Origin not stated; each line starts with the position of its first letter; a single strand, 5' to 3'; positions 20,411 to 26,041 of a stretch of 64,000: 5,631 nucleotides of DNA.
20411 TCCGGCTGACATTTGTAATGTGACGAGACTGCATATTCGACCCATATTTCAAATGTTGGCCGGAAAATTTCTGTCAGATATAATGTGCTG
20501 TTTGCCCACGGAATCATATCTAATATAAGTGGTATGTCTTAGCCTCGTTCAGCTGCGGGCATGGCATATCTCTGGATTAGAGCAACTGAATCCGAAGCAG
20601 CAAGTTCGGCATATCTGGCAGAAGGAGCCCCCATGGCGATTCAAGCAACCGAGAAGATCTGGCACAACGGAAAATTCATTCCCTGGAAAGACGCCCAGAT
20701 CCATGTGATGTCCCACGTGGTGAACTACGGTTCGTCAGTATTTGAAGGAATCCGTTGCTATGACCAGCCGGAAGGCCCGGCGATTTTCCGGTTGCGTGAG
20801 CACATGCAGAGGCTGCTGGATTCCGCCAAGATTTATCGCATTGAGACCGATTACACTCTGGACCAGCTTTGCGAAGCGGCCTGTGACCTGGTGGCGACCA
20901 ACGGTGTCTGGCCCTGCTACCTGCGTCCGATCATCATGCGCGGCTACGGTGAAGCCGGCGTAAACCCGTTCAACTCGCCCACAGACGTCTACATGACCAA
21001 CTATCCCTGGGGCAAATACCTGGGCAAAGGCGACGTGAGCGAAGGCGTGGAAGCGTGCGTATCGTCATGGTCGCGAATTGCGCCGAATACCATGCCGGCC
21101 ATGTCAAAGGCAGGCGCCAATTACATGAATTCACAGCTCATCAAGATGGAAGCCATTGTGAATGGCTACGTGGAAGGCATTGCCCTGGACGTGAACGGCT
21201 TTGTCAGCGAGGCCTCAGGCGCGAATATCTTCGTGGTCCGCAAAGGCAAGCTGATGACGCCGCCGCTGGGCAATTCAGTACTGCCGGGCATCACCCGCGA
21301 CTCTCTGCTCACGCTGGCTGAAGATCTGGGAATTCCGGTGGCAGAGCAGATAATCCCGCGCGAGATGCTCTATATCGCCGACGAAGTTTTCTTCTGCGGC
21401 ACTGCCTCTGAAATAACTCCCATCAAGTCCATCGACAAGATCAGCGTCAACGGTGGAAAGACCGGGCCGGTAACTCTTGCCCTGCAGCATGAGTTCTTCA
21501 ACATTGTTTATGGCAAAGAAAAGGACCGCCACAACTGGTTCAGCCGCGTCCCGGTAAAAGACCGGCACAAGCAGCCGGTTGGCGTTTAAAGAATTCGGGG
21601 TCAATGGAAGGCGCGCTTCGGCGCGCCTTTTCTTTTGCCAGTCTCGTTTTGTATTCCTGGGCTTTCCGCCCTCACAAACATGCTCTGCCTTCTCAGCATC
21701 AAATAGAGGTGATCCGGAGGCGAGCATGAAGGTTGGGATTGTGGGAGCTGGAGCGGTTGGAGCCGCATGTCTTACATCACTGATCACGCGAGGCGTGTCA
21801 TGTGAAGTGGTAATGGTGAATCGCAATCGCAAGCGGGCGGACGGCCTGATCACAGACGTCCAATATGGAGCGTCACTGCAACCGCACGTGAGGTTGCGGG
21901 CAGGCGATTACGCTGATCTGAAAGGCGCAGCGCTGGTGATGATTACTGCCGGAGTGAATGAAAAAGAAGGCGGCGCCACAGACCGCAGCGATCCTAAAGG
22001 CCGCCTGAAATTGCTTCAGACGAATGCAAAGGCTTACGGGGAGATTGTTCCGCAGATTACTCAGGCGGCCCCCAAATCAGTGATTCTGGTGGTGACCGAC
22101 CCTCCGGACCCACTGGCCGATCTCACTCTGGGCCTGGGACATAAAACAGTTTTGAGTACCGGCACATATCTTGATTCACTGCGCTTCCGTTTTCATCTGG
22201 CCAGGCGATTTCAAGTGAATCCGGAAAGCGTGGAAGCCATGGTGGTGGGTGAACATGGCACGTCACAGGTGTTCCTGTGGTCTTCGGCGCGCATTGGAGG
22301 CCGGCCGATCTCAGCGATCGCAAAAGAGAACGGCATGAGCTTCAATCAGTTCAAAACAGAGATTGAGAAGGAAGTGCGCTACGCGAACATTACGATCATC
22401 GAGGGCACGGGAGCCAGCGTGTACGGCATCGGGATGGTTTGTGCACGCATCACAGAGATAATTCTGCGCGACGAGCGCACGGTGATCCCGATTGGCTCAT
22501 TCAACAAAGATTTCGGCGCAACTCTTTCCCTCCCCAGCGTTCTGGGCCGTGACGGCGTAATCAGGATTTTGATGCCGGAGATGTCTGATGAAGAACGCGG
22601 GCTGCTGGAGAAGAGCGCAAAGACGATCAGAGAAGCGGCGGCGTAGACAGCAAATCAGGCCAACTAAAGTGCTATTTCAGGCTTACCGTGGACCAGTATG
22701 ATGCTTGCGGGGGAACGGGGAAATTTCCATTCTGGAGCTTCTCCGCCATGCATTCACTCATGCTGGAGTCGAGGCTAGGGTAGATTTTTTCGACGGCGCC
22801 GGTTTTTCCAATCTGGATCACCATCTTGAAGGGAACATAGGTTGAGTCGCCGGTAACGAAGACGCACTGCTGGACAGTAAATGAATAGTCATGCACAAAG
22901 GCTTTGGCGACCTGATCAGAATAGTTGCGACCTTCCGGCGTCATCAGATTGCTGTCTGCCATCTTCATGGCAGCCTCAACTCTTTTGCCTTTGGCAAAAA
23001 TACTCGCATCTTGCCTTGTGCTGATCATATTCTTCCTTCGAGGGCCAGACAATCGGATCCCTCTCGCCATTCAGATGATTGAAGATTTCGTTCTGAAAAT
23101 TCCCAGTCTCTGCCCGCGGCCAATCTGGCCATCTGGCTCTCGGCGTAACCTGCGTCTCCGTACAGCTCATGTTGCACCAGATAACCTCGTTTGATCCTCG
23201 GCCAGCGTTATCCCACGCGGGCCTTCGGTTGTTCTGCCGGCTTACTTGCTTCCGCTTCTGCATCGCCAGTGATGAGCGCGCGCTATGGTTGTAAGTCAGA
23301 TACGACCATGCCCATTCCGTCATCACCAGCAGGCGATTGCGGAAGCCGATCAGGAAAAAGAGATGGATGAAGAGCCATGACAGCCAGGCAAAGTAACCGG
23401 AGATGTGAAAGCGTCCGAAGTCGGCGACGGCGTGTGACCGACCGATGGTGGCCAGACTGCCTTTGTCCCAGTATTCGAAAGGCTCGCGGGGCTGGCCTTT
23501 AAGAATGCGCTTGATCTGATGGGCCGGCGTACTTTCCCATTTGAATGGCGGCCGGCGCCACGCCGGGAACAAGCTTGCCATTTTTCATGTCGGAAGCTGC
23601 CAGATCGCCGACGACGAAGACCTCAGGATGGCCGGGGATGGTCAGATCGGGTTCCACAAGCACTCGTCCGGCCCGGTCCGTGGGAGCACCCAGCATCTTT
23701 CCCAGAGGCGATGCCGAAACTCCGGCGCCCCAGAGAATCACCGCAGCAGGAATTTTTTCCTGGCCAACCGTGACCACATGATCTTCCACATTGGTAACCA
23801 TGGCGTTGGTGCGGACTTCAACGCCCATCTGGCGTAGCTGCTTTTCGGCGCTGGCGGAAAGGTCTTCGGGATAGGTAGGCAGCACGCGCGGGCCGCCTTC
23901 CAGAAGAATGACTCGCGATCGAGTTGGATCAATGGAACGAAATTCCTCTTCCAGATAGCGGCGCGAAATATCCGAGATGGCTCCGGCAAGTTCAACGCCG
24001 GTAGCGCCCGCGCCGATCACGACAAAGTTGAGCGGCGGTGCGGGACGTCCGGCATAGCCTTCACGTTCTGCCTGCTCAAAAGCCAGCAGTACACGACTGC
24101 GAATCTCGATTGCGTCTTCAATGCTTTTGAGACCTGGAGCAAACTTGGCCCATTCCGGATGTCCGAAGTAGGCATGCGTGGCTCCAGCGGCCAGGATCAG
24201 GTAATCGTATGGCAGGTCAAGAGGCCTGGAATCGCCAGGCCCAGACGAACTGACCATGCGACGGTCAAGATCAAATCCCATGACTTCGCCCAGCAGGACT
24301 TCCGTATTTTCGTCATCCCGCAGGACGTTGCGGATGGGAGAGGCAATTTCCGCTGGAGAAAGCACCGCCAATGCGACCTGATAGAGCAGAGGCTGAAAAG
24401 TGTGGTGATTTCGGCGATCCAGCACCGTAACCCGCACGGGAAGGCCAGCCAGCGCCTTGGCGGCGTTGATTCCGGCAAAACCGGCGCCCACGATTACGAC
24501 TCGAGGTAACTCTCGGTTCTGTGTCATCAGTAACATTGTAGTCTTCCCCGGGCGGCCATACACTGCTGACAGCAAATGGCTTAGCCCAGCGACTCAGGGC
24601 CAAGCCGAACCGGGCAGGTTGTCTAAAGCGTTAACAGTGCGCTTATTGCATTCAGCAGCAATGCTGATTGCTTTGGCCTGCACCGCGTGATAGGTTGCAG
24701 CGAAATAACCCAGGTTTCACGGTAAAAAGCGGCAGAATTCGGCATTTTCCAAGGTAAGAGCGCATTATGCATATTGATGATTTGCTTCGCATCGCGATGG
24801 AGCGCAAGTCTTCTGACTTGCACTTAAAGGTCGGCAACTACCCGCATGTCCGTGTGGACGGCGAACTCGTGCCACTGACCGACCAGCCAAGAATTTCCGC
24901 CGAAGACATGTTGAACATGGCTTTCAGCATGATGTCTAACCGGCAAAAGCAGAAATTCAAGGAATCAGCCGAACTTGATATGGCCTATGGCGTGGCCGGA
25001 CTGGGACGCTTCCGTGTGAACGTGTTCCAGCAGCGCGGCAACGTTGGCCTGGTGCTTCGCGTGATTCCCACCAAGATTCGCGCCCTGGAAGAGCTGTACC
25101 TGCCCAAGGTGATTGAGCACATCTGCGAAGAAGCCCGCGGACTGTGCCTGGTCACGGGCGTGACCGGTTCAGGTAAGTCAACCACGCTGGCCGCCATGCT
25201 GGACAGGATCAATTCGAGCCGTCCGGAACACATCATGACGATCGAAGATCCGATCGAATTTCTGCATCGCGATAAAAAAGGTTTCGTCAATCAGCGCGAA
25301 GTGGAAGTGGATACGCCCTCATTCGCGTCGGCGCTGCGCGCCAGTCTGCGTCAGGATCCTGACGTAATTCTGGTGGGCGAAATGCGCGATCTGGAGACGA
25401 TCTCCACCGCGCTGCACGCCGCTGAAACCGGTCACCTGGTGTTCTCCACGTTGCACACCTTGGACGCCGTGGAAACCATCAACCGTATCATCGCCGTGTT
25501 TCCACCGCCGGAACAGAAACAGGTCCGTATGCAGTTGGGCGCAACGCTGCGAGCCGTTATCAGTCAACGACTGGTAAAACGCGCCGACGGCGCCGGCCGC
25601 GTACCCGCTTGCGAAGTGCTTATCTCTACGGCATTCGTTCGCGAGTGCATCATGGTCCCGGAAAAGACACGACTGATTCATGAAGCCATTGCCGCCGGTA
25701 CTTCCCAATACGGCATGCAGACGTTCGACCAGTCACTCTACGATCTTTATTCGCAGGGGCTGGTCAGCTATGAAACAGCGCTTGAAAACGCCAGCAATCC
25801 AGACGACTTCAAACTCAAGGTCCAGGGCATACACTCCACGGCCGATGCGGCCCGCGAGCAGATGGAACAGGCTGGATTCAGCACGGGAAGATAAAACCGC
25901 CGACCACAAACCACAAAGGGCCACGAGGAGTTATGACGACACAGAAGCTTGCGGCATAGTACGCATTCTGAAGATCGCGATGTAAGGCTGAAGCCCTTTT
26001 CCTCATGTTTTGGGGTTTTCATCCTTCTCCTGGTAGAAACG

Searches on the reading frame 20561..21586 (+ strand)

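Call 87: search_protein_families(library=pfam, proteins=[window:20561-21586:+], max_evalue=0.00001)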
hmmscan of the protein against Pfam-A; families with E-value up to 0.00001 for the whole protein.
window:20561-21586:+ (342 aa): 1 family
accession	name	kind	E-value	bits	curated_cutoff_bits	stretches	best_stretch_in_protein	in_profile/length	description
PF01063.24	Aminotran_4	-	8.1e-50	170.2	28.5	1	60-291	2-223/223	Amino-transferase class IV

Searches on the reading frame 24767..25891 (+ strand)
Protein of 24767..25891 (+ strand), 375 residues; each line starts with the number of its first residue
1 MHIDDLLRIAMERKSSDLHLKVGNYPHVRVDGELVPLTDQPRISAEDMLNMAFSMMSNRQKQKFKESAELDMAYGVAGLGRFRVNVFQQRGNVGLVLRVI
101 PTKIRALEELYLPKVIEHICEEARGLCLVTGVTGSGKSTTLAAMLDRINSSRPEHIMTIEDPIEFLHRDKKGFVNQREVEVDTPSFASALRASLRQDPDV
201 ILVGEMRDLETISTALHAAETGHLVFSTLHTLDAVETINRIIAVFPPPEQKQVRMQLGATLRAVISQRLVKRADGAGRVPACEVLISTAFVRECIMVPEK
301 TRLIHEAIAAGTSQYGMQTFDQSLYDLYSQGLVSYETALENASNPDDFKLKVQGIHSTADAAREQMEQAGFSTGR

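Call 56: search_protein_families(library=pfam, proteins=[window:24767-25891:+], max_evalue=0.001)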
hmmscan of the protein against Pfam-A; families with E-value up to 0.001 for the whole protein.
window:24767-25891:+ (375 aa): 5 families
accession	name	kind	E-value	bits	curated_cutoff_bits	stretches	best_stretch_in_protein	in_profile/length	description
PF00437.27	T2SSE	-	3.8e-48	164.4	24.9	1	3-279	12-287/370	Type II/IV secretion system protein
PF13191.12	AAA_16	-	0.00031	21.7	32.6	1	119-156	19-53/167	AAA ATPase domain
PF13604.12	AAA_30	-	0.00032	20.9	27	0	115-146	9-40/191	AAA domain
PF04851.21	ResIII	-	0.00037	20.9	22.5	1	108-261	8-162/164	Type III restriction enzyme, res subunit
PF13401.12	AAA_22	-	0.00057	20.6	27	0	123-160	4-33/130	AAA domain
